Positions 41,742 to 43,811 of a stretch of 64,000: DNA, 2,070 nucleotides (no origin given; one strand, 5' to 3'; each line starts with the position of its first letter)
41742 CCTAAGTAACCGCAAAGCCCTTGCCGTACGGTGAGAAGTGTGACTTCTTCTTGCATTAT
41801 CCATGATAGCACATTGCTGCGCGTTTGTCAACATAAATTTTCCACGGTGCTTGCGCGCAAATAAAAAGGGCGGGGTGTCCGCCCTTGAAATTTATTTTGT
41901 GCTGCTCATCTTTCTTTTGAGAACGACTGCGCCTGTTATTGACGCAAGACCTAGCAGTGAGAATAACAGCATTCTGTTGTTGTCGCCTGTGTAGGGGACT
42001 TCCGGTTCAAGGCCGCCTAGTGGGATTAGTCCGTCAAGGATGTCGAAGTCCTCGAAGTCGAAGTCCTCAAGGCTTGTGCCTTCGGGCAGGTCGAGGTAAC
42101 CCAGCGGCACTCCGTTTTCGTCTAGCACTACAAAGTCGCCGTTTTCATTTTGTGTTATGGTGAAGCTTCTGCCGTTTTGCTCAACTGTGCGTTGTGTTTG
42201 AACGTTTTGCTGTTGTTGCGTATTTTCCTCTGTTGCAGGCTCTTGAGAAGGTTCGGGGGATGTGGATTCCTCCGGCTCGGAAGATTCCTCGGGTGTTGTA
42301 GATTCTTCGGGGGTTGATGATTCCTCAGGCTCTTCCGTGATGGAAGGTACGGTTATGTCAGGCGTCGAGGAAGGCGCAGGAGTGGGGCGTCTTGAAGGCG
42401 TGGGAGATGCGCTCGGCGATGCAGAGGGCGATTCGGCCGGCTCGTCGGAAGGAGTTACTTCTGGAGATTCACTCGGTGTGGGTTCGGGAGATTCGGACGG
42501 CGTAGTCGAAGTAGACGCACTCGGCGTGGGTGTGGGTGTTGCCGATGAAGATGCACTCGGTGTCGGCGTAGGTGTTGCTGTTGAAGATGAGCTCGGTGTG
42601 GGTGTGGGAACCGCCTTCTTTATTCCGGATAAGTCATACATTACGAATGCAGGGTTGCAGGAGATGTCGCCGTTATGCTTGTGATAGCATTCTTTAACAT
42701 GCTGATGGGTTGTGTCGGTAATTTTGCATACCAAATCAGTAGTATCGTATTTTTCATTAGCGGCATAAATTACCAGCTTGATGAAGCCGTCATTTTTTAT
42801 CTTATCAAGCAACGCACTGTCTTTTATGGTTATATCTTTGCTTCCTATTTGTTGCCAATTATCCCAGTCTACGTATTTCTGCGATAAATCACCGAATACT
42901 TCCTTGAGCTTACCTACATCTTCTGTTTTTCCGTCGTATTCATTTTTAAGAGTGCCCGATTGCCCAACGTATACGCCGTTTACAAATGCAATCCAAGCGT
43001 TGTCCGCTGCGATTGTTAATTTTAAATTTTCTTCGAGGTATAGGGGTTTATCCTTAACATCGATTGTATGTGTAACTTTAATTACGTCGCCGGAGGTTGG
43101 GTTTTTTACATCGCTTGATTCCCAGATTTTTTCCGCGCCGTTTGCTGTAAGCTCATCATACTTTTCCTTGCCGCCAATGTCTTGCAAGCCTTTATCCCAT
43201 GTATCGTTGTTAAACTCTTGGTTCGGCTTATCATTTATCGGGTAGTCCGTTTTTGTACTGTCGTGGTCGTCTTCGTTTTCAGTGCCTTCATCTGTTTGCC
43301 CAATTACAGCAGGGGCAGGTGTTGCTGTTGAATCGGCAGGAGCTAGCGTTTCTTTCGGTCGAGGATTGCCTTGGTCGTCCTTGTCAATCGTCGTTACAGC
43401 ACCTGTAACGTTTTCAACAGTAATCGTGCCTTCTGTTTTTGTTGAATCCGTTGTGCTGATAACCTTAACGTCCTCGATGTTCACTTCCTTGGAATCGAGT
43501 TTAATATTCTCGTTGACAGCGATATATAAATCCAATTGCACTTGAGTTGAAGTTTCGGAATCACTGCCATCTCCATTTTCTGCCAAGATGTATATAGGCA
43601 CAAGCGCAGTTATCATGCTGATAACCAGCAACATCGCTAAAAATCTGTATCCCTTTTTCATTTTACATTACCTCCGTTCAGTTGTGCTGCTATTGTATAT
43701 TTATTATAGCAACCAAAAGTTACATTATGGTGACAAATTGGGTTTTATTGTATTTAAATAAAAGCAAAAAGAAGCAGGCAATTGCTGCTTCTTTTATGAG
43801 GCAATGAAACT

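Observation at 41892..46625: Paralogous surface proteins with a non-canonical VPYTGD sorting signal, a shared C-terminal pre-anchor module of about 90 aa, and a shared promoter box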

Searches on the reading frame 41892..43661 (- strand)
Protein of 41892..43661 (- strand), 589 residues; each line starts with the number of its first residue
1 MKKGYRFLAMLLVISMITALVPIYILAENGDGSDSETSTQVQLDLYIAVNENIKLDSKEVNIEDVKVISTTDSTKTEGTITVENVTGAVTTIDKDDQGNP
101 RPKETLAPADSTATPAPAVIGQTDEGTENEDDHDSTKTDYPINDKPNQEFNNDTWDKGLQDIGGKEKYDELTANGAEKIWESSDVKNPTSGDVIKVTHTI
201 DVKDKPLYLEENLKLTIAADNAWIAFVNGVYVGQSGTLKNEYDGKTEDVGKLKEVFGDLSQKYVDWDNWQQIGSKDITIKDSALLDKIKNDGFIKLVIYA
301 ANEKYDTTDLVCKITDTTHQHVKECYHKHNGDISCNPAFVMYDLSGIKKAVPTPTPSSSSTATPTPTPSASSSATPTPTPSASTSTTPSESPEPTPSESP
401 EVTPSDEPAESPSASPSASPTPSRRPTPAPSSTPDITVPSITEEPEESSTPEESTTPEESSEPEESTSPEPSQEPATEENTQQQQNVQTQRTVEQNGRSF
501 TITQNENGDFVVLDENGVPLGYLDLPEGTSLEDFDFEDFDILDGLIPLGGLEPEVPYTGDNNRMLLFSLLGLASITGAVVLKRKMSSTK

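Call 4: search_protein_families(library=pfam, proteins=[window:41892-43661:-], max_evalue=1)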
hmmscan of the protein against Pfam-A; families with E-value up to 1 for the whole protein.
window:41892-43661:- (589 aa): 2 families
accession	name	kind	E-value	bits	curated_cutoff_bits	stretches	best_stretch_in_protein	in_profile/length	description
PF00746.26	Gram_pos_anchor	-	0.016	15.6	20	1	556-583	10-38/43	LPXTG cell wall anchor motif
PF12164.13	SporV_AA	-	0.18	12.5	25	1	44-74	3-33/90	Stage V sporulation protein AA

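Call 5: search_protein_families(library=ncbifam, proteins=[window:41892-43661:-], max_evalue=1)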
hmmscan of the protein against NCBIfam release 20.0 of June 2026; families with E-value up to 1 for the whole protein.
window:41892-43661:- (589 aa): 1 family
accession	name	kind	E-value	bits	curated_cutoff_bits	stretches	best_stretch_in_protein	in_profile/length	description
TIGR01167.1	LPXTG_anchor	domain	0.083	13.6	15.9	1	556-584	3-32/34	LPXTG cell wall anchor domain-containing protein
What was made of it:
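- TIGR01167 passes for the 900-aa protein (call 5). The 589-aa protein scores below the anchor-model cut-offs (calls 4, 5). The 589-aa protein falls below the TIGR01167 and Pfam cut-offs (calls 4, 5).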

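Call 11: search_solved_structures(query=window:41892-43661:-, max_evalue=1)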
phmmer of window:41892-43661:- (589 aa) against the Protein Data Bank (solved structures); distinct sequences matched with E-value up to 1: 10.
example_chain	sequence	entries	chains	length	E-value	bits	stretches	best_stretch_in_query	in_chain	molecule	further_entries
8ek1_P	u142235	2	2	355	6.3e-06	28.2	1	351-453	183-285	Circumsporozoite protein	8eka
7v05_X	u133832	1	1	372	8.9e-06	27.7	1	356-436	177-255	Circumsporozoite protein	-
9ygf_G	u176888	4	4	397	9.2e-06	27.7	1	350-452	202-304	Circumsporozoite protein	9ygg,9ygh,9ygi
8zvk_A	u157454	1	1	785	0.0014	20.5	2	342-443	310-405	AaBgIC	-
6mb3_E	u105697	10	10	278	0.018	16.8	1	349-423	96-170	Plasmodium falciparum recombinant shortened CSP | circumsporozoite protein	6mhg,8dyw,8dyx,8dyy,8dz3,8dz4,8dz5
8eh5_G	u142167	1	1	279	0.018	16.8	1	349-423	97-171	Circumsporozoite protein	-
2nd4_A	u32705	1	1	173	0.019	16.7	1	473-525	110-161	Amylase-binding protein AbpA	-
9cca_G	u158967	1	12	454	0.2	13.3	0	393-430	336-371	Circumsporozoite protein,Pyridoxal 5'-phosphate synthase subunit PDX2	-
23px_A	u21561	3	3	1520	0.22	13.2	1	370-439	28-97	Putative lipoprotein AcfD homolog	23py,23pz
9njt_A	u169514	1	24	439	0.38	12.4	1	329-395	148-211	Dihydrolipoyllysine-residue succinyltransferase component of 2-oxoglutarate dehydrogenase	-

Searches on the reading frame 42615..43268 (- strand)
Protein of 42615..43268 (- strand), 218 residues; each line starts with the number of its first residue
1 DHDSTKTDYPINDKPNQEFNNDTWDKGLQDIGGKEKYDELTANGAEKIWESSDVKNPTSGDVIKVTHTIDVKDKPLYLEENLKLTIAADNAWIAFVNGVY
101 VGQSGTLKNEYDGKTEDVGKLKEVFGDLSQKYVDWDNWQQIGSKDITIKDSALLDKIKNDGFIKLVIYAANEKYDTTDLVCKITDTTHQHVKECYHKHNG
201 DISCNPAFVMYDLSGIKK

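Call 51: search_protein_families(library=pfam, proteins=[window:42615-43268:-], max_evalue=10)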
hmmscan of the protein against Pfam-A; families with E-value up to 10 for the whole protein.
seq(218 aa): 2 families
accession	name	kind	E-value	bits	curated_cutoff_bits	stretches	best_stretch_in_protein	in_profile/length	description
PF00606.23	Glycoprotein_B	-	0.023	14.6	43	1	54-177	60-199/222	Herpesvirus Glycoprotein B ectodomain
PF05178.17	Kri1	-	1.4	10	25.2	1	11-56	51-85/102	KRI1-like family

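Call 76: search_dna_similar(query=window:42615-43268:-, collection=plasmids, mode=protein, max_evalue=0.01, max_rows=10)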
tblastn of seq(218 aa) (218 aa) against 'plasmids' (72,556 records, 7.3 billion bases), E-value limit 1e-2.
No match.

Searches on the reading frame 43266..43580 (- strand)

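Call 51: search_protein_families(library=pfam, proteins=[window:43266-43580:-], max_evalue=10)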
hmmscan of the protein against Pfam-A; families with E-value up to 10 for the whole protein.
seq(105 aa): 1 family
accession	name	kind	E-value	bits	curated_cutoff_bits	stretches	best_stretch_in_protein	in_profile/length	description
PF12164.13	SporV_AA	-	0.0086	16.8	25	1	17-47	3-33/90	Stage V sporulation protein AA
